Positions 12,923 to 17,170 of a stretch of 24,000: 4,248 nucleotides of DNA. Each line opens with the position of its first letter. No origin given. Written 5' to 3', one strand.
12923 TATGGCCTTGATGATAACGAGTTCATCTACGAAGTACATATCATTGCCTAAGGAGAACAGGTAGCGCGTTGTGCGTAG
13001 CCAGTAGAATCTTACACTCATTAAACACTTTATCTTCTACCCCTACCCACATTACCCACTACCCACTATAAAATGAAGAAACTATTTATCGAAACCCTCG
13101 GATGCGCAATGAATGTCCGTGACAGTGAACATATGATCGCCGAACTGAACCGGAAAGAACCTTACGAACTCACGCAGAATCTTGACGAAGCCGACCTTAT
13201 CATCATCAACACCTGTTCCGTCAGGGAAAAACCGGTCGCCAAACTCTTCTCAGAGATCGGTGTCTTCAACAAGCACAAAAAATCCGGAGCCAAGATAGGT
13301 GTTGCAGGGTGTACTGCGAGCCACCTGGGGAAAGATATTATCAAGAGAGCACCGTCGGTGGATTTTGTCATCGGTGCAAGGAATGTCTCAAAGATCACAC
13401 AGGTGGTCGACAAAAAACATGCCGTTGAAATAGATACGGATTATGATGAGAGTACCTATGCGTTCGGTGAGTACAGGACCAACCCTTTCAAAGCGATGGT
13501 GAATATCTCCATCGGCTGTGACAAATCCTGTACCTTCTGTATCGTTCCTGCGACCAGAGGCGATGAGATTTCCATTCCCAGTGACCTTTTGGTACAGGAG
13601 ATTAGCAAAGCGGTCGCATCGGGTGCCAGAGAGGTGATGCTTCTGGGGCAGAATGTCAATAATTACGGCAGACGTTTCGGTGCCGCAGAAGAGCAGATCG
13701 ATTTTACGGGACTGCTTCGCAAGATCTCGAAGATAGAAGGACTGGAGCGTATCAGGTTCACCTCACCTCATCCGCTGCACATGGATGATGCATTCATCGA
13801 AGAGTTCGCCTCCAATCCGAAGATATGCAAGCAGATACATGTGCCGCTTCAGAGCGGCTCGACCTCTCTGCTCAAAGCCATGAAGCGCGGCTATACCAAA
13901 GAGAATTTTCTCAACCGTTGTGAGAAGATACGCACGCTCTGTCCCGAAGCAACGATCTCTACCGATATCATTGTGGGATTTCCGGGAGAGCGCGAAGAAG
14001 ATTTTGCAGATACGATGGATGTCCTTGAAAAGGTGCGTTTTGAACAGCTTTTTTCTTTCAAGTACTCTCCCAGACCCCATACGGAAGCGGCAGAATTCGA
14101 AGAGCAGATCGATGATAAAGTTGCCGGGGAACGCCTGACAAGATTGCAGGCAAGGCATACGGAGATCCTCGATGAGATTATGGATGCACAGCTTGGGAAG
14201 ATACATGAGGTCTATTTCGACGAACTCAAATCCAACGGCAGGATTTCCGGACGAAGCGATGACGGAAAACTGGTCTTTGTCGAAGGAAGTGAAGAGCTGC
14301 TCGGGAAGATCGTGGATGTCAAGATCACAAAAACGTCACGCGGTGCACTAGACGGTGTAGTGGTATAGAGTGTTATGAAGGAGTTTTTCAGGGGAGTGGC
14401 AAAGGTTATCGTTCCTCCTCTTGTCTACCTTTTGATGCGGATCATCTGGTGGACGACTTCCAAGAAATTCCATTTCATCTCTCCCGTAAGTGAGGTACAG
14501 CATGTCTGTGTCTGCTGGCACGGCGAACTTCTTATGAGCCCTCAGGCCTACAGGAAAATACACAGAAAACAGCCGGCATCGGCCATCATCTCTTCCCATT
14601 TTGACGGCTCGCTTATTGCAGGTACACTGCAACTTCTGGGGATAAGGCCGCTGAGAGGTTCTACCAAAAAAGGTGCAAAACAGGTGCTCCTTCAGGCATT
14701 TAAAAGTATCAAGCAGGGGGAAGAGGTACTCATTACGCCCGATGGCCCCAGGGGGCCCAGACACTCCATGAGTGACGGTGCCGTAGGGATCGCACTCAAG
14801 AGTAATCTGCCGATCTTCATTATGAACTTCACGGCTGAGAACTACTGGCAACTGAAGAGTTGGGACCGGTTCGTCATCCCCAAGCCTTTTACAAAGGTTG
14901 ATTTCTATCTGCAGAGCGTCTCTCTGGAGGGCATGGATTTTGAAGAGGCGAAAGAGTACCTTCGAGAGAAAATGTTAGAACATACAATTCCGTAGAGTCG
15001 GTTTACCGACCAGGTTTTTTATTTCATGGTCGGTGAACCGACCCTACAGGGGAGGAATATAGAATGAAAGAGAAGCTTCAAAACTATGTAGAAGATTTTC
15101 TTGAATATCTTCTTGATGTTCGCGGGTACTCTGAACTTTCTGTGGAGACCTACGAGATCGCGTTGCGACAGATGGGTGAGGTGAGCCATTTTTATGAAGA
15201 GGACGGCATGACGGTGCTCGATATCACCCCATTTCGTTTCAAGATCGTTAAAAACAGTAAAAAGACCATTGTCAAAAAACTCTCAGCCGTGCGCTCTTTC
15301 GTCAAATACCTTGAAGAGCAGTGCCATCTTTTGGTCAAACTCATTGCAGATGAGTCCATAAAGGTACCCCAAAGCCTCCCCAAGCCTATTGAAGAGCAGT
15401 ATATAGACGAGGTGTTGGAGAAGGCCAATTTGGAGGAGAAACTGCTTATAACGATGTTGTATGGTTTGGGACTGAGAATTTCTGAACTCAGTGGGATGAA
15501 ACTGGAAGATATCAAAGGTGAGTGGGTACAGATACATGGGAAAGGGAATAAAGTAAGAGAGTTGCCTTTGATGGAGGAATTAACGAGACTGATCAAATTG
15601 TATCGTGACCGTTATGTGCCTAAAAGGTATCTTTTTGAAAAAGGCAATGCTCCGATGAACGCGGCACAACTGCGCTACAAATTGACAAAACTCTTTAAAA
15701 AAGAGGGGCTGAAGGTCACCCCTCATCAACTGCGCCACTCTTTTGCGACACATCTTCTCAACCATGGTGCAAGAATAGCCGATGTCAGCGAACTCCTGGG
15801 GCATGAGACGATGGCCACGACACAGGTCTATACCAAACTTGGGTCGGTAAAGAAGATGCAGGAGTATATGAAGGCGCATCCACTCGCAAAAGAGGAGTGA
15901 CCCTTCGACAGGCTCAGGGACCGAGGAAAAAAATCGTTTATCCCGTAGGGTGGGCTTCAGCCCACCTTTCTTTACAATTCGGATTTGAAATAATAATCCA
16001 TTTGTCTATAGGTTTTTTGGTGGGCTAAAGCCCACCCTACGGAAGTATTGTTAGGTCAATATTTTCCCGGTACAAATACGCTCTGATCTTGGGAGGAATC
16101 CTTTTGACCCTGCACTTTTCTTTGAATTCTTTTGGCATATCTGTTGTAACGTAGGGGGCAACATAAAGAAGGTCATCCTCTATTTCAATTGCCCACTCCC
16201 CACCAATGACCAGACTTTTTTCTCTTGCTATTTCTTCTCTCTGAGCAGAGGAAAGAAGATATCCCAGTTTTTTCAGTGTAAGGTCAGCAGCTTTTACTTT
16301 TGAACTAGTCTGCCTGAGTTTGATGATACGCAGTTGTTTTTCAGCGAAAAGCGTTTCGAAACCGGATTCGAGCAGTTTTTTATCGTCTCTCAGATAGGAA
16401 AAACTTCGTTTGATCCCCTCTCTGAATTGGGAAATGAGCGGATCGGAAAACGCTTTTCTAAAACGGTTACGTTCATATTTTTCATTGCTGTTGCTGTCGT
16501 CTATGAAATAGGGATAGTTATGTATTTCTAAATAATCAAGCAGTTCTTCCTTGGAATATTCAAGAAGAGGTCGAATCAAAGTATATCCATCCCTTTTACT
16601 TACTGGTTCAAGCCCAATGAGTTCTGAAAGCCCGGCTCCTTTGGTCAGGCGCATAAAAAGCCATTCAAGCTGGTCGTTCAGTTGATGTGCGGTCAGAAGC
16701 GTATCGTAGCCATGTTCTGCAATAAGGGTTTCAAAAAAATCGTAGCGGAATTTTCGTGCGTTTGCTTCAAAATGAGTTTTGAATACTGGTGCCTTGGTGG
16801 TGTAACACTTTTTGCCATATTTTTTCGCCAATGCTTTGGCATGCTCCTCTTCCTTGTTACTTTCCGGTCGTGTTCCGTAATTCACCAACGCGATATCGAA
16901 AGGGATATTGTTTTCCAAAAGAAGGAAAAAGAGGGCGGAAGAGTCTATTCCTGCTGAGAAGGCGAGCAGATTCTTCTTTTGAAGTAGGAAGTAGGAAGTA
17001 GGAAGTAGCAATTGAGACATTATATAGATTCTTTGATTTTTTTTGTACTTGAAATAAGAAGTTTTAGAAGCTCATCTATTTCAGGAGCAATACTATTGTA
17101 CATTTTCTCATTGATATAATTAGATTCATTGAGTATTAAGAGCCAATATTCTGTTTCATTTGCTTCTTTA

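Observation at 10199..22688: Family-level: three diverged four-helix-bundle gene cassettes, each clamped by inverted arrays of tandem heptamers and wedged into housekeeping operons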

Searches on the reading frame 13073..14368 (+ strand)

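Call 72: search_protein_families(library=ncbifam, proteins=[window:13073-14368:+], max_evalue=0.00001)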
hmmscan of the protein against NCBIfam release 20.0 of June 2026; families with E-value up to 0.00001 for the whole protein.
window:13073-14368:+ (431 aa): 11 families
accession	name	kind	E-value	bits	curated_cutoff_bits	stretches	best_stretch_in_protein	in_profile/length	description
TIGR01574.1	miaB-methiolase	equivalog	4.8e-163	543.2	355.3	1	3-431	1-437/437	tRNA (N6-isopentenyl adenosine(37)-C2)-methylthiotransferase MiaB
TIGR00089.1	TIGR00089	subfamily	1.8e-141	471.8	251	1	3-428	1-429/429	MiaB/RimO family radical SAM methylthiotransferase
TIGR01579.1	MiaB-like-C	equivalog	8e-93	311.9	357.05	1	6-418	1-416/416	tRNA (N(6)-L-threonylcarbamoyladenosine(37)-C(2))-methylthiotransferase MtaB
TIGR01578.1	MiaB-like-B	hypoth_equivalog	1.6e-82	277.6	314.7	1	3-430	1-420/421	tRNA (N(6)-L-threonylcarbamoyladenosine(37)-C(2))-methylthiotransferase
TIGR01125.1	TIGR01125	equivalog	6.8e-82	275.8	356.95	1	5-422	3-426/432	30S ribosomal protein S12 methylthiotransferase RimO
NF010916.0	PRK14336.1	equivalog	1e-81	274.9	606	1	1-430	1-412/418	tRNA (N6-isopentenyl adenosine(37)-C2)-methylthiotransferase MiaB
TIGR04014.1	B12_SAM_MJ_0865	equivalog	6.9e-23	81.1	360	1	146-342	166-357/434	methyl-coenzyme M reductase glutamine C-methyltransferase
TIGR04013.1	B12_SAM_MJ_1487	hypoth_equivalog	1.7e-17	63.4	251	1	131-358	141-372/382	TIGR04013 family B12-binding domain/radical SAM domain-containing protein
TIGR04479.1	bcpD_PhpK_rSAM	subfamily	8e-12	44.3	600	1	129-322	228-410/504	PhpK family radical SAM P-methyltransferase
TIGR03471.1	HpnJ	equivalog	1.6e-07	30.6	577.6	0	125-338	184-382/472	hopanoid biosynthesis associated radical SAM protein HpnJ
NF045585.1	rSAM_slr0320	equivalog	3.5e-06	25.8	775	1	122-315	215-403/511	photosystem II high light acclimation radical SAM protein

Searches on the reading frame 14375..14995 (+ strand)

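Call 72: search_protein_families(library=ncbifam, proteins=[window:14375-14995:+], max_evalue=0.00001)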
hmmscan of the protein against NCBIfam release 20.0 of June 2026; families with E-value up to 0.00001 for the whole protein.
window:14375-14995:+ (206 aa): 0 families

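Call 76: search_protein_families(library=pfam, proteins=[window:14375-14995:+], max_evalue=0.01)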
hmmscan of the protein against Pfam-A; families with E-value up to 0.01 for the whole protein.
window:14375-14995:+ (206 aa): 1 family
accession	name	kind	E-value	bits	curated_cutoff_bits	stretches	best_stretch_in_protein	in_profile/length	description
PF04028.18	DUF374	-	1.4e-24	85.9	26.8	1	63-129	3-69/69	Domain of unknown function (DUF374)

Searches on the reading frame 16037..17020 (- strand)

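Call 9: search_protein_families(library=pfam, proteins=[window:16037-17020:-])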
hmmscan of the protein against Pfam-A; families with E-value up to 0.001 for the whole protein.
window:16037-17020:- (327 aa): 1 family
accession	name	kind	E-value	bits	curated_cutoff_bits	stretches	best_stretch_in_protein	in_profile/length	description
PF01171.26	ATP_bind_3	-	3.3e-54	183.8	27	1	17-189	2-181/182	PP-loop family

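Call 72: search_protein_families(library=ncbifam, proteins=[window:16037-17020:-], max_evalue=0.00001)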
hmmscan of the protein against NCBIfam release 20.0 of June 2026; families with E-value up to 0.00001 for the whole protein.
window:16037-17020:- (327 aa): 3 families
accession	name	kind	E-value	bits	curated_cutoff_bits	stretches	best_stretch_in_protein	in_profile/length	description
TIGR02432.1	lysidine_TilS_N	equivalog_domain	1.3e-49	168.7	93.6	1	17-190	2-186/189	tRNA lysidine(34) synthetase TilS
NF007942.0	PRK10660.1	equivalog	1.7e-23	83.1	606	1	13-239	16-255/439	tRNA lysidine(34) synthetase TilS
NF049949.1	tRNAsynTtuAPyrococ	equivalog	5.3e-07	29.1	450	1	14-222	47-265/292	tRNA-5-methyluridine(54) 2-sulfurtransferase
